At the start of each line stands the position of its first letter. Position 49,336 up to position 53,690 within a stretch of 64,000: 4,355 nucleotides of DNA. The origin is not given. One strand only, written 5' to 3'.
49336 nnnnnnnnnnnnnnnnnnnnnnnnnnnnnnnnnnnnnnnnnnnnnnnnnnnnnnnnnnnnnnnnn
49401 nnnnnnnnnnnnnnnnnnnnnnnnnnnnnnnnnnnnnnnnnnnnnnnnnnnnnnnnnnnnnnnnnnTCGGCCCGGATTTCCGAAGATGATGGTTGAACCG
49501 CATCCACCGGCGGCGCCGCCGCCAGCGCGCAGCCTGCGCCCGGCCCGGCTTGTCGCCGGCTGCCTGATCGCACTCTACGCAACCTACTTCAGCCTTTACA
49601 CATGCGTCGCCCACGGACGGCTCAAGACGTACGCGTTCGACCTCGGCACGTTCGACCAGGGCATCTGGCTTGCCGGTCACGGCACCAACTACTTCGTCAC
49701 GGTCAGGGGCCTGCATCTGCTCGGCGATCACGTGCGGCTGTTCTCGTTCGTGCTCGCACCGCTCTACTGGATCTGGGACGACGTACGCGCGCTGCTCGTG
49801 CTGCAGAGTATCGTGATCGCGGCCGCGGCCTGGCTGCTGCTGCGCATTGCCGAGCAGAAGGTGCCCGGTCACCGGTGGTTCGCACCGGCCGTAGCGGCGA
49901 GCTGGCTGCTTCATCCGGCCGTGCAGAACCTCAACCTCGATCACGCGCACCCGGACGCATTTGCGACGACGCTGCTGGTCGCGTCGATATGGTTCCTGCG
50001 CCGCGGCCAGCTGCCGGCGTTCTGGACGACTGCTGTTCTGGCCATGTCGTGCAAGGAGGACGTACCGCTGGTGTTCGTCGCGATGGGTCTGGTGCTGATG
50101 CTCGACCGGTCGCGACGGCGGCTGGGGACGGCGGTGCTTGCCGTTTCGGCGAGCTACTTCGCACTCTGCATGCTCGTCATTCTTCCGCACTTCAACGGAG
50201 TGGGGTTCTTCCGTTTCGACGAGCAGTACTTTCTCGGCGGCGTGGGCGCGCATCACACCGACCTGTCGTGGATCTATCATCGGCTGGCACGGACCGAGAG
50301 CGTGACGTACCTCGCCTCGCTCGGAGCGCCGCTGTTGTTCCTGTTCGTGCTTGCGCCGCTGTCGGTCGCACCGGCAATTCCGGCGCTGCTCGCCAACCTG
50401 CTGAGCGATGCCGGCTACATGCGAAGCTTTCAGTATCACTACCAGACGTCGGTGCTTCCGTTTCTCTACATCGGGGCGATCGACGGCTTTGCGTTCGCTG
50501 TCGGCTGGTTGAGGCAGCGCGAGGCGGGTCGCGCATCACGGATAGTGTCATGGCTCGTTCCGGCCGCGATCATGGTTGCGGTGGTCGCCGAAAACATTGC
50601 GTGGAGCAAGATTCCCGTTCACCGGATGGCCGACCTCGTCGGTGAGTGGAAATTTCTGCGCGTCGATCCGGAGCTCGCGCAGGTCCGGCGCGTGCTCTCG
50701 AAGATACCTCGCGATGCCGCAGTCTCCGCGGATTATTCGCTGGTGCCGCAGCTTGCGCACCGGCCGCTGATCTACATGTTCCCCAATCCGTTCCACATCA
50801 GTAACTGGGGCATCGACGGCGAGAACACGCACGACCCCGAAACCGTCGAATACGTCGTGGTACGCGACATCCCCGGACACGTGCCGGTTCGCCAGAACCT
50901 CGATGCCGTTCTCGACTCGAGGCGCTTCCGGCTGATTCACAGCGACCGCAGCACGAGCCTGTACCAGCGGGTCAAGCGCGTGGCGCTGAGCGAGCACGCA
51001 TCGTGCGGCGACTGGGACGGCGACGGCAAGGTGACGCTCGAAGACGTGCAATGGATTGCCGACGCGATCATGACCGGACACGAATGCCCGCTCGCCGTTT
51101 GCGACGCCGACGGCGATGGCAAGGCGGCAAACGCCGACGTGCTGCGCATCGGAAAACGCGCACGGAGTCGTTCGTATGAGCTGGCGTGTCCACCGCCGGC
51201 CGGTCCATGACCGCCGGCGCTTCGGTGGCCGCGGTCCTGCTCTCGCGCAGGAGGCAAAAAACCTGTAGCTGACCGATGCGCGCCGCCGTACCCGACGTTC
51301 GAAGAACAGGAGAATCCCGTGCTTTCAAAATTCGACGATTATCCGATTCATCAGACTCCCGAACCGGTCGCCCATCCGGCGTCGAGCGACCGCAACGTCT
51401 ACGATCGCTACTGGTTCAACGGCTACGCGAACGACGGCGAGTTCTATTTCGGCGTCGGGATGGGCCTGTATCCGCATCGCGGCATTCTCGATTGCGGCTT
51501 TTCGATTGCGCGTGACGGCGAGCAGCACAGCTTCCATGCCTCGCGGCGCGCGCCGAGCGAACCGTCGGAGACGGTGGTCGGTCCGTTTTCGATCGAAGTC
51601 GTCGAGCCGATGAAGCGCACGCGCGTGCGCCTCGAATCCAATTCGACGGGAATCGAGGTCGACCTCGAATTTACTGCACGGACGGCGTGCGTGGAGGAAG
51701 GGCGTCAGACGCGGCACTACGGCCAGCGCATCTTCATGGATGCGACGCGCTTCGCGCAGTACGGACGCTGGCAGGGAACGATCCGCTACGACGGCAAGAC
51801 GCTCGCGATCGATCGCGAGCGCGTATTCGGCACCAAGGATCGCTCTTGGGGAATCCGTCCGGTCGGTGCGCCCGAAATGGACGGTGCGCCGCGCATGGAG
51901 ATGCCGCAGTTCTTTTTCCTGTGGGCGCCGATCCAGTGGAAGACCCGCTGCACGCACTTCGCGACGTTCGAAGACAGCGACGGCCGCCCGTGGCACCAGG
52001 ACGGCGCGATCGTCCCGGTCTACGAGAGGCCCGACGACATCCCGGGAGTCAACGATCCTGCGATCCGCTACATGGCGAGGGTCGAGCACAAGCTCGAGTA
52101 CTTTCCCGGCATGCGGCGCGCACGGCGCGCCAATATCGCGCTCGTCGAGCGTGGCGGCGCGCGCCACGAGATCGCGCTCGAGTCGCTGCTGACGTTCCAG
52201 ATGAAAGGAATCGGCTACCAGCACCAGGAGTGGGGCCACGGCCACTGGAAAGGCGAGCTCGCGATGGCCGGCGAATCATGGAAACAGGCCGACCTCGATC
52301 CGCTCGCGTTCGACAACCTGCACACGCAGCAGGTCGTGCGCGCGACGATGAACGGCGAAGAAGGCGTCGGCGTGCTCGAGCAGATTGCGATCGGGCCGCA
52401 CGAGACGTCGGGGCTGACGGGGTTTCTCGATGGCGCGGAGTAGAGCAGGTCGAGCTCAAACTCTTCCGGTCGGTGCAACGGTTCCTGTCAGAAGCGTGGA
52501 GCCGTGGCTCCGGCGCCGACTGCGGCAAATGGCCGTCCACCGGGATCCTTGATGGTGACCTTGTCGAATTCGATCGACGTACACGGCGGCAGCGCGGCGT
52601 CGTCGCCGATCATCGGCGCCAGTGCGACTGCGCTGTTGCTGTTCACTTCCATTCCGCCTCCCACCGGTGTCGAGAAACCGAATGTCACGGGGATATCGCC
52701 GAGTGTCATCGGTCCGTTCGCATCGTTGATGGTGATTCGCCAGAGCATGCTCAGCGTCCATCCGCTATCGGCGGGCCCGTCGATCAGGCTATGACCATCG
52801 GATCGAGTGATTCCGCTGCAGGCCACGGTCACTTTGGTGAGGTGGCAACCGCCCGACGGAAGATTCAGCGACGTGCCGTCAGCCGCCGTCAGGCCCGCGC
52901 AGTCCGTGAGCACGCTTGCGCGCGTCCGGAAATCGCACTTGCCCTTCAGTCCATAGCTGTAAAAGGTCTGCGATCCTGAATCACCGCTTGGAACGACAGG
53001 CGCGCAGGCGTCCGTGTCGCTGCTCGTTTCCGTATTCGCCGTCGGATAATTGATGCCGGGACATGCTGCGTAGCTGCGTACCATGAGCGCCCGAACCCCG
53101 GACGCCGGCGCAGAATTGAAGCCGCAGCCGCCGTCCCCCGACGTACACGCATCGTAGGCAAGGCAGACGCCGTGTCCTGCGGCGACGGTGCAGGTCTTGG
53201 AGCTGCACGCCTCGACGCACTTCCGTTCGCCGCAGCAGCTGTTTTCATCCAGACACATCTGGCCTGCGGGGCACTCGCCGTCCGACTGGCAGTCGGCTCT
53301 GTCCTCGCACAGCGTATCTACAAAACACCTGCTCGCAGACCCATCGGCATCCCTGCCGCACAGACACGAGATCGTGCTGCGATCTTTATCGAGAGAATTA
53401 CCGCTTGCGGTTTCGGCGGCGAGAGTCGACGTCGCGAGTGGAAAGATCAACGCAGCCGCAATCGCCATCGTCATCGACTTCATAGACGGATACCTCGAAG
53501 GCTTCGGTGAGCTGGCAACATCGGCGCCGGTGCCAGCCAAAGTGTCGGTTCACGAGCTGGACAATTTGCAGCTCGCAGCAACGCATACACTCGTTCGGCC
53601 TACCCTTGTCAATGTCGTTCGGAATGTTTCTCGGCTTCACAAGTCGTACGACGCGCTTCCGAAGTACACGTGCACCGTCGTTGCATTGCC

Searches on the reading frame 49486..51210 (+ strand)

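Call 14: search_protein_families(library=pfam, proteins=[window:49486-51210:+], max_evalue=0.001)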
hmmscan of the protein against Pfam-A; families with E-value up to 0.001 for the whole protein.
window:49486-51210:+ (574 aa): 1 family
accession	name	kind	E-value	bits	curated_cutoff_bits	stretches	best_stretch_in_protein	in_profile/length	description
PF09852.15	DUF2079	-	5.2e-61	207.6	28.2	1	43-460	2-422/459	Predicted membrane protein (DUF2079)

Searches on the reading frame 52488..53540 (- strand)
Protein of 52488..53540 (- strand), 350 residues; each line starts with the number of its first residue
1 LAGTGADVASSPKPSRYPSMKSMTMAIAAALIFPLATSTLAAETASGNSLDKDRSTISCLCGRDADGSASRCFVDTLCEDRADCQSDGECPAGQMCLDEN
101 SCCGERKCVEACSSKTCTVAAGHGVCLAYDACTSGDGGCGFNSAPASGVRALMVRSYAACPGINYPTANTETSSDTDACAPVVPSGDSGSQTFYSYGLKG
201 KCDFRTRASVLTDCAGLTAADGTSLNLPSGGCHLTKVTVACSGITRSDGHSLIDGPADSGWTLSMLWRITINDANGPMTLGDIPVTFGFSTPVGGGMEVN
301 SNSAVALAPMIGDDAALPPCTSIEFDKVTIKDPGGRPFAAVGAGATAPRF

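Call 6: search_protein_families(library=pfam, proteins=[window:52488-53540:-], max_evalue=0.1)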
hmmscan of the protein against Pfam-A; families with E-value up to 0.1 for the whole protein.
window:52488-53540:- (350 aa): 0 families

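Call 7: search_protein_families(library=ncbifam, proteins=[window:52488-53540:-], max_evalue=0.1)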
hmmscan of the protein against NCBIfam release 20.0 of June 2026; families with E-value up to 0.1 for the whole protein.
window:52488-53540:- (350 aa): 1 family
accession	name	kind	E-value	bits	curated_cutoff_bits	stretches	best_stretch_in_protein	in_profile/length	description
TIGR04201.1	Myxo_Cys_RPT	repeat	0.025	14.7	25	1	84-97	5-18/22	Cys-rich repeat-containing protein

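Call 27: find_homologous_proteins(query=window:52491-53483:-, max_evalue=0.001)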
Query window:52491-53483:- (331 aa): 6 proteins with E <= 0.001 among 6506 candidates.
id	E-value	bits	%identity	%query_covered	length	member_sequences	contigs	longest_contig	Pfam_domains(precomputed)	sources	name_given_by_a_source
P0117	1.1e-214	730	99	100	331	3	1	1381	-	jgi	jgi:hypothetical protein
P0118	5.8e-133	461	48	93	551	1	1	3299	-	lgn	-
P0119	2.1e-69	252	44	98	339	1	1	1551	-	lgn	-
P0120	1.6e-51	194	47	64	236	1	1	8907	-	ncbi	ncbi:MAG: hypothetical protein ABR587_15095 [Candidatus Binatia bacterium]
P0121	3.5e-50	189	50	63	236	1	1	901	-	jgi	-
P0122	4.7e-50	189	48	63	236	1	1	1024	-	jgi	jgi:hypothetical protein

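Call 28: find_encoding_contigs(protein=P0120, flank=10000, max_places=2)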
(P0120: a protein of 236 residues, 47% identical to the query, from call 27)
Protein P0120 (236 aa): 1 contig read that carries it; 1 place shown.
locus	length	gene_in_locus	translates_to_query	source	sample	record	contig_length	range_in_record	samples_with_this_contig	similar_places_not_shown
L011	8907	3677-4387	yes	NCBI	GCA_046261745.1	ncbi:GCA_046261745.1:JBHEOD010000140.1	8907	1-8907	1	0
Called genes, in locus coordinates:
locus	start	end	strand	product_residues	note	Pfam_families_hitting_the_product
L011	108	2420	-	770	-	PF00534:Glycos_transf_1 (weak), PF13524:Glyco_trans_1_2, PF13692:Glyco_trans_1_4, PF00535:Glycos_transf_2, PF13641:Glyco_tranf_2_3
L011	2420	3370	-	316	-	PF00535:Glycos_transf_2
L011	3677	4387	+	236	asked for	-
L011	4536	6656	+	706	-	-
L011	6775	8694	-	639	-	PF00884:Sulfatase, PF01663:Phosphodiest (faint)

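Call 29: find_encoding_contigs(protein=P0118, flank=10000, max_places=2)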
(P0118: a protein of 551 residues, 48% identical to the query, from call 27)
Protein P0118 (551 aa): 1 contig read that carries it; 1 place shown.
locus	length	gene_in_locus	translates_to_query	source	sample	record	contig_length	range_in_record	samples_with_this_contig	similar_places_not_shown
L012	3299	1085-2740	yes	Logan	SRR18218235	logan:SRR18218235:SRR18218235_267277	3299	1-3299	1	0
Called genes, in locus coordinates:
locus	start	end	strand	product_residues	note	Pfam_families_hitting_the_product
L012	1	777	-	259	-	?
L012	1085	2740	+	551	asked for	-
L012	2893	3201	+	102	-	-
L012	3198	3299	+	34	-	?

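Call 70: find_related_loci(query=A1, collection=metagenome_contigs, flank=10000)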
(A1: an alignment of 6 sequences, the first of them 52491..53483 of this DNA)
Query A1 (331 aa) in metagenome_contigs; peptide patterns used: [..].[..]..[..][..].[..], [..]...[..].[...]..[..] (x = any residue, [..] = any of these).
224 stretches matched a pattern; 17 encode a relative of the query (tblastn E <= 1e-3); 17 distinct loci.
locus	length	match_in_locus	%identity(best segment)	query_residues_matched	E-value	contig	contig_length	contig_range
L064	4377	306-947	52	120-329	2e-59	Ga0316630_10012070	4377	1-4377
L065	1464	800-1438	50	120-331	2e-58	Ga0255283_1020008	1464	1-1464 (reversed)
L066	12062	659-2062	49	125-330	6e-53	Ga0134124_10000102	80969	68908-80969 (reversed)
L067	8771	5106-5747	47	115-323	9e-51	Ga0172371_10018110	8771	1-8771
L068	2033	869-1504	42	122-328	7e-46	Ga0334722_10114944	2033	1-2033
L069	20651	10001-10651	46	120-326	6e-51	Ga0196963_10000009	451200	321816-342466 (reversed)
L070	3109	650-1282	43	120-323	7e-43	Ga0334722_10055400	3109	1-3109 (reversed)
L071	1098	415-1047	32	96-323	5e-27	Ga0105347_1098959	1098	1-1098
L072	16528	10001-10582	31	114-323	2e-25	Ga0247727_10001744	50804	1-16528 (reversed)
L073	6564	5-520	31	156-323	5e-25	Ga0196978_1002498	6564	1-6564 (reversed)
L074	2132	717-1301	32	114-324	2e-24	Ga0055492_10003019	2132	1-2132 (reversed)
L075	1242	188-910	29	66-326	3e-21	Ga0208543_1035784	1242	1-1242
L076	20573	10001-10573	31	120-323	1e-20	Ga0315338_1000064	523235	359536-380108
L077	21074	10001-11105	31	105-324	2e-20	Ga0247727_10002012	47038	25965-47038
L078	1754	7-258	43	241-323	2e-13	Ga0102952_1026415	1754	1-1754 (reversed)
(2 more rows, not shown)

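Call 74: search_protein_families(library=pfam, proteins=[L011:4536-6653:+, L069:10685-12841:+, L069:12851-14980:-], max_evalue=1)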
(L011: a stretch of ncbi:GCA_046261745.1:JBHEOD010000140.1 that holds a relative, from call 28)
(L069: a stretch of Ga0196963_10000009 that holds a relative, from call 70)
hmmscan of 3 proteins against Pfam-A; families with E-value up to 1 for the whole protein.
L011:4536-6653:+ (706 aa): 0 families

L069:10685-12841:+ (719 aa): 0 families

L069:12851-14980:- (710 aa): 4 families
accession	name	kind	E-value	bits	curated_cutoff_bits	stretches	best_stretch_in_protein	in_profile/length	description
PF00884.28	Sulfatase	-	9.5e-33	114.2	25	1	287-576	3-300/301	Sulfatase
PF01663.27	Phosphodiest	-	1.5e-08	35.1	23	2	481-517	184-220/342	Type I phosphodiesterase / nucleotide pyrophosphatase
PF16347.10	SGSH_C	-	1.9e-05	25.3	29.3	1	526-658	5-137/154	N-sulphoglucosamine sulphohydrolase, C-terminal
PF01676.23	Metalloenzyme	-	0.0015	18.6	24.3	1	476-578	164-251/252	Metalloenzyme superfamily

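Call 86: search_protein_families(library=padloc, proteins=[window:52491-53483:-], max_evalue=0.01)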
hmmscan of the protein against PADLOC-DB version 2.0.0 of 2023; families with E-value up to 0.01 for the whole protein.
window:52491-53483:- (331 aa): 0 families
